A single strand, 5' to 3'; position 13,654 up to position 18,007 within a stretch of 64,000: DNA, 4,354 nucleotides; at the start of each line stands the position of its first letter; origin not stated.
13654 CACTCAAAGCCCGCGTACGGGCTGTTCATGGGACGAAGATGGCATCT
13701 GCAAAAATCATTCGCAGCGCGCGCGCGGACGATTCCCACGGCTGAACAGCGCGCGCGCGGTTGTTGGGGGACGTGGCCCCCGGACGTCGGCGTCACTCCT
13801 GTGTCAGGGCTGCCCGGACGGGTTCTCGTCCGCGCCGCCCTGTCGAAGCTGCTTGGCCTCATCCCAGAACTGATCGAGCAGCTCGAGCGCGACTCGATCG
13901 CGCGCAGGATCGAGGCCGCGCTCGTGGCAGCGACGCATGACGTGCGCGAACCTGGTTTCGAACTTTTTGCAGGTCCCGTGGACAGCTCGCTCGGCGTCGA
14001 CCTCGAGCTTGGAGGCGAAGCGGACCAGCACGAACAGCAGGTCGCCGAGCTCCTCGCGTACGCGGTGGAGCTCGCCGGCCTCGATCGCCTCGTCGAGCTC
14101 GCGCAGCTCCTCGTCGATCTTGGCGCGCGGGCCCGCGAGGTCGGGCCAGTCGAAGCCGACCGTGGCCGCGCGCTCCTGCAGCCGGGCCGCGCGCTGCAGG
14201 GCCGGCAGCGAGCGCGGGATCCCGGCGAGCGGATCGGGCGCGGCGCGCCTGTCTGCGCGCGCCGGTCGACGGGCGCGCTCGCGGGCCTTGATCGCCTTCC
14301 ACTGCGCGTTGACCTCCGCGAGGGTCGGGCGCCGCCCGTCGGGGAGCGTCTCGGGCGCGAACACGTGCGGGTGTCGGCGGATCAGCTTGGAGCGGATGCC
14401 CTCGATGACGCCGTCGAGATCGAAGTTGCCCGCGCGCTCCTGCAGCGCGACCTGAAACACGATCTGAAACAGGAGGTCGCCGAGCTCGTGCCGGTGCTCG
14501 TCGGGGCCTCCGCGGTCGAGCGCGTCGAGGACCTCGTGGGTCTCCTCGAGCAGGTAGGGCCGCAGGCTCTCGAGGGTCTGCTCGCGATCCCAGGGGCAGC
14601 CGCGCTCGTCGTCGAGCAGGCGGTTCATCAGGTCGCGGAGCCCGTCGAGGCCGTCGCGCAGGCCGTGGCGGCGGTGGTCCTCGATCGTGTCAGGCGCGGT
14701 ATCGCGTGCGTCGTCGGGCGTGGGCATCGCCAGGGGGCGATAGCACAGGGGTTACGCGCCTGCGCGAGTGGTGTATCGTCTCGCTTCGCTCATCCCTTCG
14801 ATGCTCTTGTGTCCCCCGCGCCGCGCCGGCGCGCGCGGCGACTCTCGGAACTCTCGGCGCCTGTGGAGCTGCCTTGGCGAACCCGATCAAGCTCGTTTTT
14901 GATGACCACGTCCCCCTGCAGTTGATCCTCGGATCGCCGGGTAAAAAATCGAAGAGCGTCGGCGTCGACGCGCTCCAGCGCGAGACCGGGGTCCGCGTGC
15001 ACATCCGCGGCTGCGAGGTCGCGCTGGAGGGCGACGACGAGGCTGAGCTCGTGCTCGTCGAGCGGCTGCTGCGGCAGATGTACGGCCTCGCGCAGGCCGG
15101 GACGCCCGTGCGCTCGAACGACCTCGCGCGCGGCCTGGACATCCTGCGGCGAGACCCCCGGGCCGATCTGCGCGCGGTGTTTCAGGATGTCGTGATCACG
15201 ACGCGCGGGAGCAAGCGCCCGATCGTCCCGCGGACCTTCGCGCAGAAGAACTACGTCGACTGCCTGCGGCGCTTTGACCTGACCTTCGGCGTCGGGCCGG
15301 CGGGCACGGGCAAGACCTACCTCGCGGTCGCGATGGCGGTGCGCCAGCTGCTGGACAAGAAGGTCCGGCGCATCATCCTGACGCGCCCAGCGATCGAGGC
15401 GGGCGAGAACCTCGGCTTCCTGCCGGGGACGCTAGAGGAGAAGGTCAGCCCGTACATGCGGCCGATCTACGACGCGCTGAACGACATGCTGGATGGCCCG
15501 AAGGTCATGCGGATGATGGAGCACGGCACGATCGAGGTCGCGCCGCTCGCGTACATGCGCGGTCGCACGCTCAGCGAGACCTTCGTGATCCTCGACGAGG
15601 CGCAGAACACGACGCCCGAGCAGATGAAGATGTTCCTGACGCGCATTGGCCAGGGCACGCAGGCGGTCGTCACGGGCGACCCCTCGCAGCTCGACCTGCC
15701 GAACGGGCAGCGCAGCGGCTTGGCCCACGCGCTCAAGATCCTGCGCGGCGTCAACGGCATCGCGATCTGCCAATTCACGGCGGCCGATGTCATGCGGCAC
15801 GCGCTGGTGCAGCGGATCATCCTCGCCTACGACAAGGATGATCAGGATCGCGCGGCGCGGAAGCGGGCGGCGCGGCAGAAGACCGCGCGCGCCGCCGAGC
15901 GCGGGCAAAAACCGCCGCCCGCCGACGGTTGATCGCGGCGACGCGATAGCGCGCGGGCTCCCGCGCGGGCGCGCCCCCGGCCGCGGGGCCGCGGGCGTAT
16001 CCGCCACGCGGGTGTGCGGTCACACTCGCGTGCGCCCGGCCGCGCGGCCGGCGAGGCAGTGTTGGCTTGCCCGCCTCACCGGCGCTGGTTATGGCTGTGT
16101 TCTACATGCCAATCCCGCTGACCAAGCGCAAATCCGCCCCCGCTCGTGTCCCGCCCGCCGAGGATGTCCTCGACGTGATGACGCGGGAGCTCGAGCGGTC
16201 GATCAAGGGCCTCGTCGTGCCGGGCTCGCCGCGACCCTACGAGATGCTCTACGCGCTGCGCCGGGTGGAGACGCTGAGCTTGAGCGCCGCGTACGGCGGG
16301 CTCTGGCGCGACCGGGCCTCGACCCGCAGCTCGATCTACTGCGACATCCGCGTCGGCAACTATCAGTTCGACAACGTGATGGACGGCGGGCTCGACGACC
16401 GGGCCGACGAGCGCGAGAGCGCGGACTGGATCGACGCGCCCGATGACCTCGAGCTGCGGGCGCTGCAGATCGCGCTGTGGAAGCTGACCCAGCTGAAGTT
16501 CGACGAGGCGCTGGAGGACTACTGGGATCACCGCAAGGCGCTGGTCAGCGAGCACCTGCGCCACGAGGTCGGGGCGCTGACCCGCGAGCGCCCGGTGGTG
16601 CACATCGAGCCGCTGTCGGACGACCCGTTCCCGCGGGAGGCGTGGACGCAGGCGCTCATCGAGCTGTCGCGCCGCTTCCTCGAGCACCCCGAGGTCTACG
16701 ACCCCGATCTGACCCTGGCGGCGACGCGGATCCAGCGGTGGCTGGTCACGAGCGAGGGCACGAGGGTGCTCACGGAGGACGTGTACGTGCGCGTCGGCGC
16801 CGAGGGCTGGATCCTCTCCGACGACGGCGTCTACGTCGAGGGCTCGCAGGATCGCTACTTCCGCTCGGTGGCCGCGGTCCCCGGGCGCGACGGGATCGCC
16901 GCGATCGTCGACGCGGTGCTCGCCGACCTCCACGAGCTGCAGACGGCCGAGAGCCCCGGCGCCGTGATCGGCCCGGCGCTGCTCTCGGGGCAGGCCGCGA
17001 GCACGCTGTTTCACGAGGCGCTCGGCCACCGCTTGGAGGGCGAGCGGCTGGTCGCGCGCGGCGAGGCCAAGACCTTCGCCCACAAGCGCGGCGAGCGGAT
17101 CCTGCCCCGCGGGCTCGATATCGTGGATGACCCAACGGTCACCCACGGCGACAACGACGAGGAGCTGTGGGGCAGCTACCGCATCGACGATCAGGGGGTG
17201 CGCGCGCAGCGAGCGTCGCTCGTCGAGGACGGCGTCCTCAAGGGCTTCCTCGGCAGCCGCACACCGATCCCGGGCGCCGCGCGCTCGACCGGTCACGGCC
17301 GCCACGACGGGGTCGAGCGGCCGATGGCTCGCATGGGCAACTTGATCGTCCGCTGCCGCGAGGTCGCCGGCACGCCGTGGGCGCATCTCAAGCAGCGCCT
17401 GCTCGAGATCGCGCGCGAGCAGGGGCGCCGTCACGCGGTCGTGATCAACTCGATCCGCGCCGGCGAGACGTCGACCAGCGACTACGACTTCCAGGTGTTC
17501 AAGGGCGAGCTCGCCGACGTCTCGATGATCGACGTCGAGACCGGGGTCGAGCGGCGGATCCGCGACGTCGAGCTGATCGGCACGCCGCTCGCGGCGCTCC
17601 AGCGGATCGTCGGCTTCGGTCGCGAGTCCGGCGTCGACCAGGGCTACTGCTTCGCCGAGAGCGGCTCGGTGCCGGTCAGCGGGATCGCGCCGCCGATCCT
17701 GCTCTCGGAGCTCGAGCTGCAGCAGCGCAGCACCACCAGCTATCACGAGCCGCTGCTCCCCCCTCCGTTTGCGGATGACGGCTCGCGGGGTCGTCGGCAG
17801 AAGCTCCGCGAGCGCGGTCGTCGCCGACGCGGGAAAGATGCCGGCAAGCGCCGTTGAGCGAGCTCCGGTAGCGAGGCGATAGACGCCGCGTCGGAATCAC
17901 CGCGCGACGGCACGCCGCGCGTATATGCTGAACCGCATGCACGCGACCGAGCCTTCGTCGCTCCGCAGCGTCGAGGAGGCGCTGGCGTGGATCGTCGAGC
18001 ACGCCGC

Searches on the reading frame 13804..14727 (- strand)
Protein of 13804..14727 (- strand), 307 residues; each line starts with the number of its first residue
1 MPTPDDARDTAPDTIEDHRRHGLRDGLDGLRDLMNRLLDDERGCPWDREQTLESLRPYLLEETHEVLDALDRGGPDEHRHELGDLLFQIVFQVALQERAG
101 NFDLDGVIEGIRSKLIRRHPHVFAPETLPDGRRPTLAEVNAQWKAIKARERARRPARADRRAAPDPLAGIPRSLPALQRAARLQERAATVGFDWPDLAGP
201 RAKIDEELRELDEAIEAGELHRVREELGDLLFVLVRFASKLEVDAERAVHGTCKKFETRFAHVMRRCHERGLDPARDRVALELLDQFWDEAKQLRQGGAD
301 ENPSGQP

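Call 6: search_protein_families(library=pfam, proteins=[window:13804-14727:-], max_evalue=0.00001)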
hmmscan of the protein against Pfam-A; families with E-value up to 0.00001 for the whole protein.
window:13804-14727:- (307 aa): 2 families
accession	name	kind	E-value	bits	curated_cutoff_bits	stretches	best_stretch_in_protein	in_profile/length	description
PF03819.22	MazG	-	4.6e-36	123.4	22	2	50-123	1-74/74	MazG nucleotide pyrophosphohydrolase domain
PF01503.22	PRA-PH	-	8.8e-11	42.5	21.3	0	200-247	30-77/86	Phosphoribosyl-ATP pyrophosphohydrolase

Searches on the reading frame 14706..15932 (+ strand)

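Call 6: search_protein_families(library=pfam, proteins=[window:14706-15932:+], max_evalue=0.00001)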
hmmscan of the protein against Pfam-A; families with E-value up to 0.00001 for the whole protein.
window:14706-15932:+ (408 aa): 3 families
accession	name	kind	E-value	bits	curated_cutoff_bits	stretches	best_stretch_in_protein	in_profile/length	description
PF02562.22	PhoH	-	3.1e-92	308.1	27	1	173-376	2-205/205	PhoH-like protein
PF13604.12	AAA_30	-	1.5e-08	35.1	27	1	192-330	20-129/191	AAA domain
PF13245.12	AAA_19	-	3.3e-06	27.8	25.1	0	196-329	17-129/134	AAA domain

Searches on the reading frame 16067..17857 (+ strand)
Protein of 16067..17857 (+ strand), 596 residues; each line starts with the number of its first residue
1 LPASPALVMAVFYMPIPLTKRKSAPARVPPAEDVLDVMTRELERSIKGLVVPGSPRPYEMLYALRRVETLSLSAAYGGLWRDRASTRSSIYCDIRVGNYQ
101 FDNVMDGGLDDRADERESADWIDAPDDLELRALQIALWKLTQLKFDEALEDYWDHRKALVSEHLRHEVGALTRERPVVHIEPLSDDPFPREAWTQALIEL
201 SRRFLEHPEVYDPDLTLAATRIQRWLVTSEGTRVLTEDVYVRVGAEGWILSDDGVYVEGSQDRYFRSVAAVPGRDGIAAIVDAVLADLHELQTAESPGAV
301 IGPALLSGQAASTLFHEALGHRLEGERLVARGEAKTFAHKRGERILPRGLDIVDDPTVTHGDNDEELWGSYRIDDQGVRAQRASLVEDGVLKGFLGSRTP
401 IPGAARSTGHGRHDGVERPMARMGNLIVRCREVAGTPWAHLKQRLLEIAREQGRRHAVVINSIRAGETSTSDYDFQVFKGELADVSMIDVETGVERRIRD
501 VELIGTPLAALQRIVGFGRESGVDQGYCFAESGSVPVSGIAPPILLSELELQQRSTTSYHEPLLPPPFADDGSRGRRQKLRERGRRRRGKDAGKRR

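Call 6: search_protein_families(library=pfam, proteins=[window:16067-17857:+], max_evalue=0.00001)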
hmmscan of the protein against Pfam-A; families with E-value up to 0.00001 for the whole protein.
window:16067-17857:+ (596 aa): 1 family
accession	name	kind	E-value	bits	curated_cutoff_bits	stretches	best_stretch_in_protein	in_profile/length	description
PF19289.4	PmbA_TldD_3rd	-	5.3e-24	85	22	1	303-551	5-218/220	PmbA/TldA metallopeptidase C-terminal domain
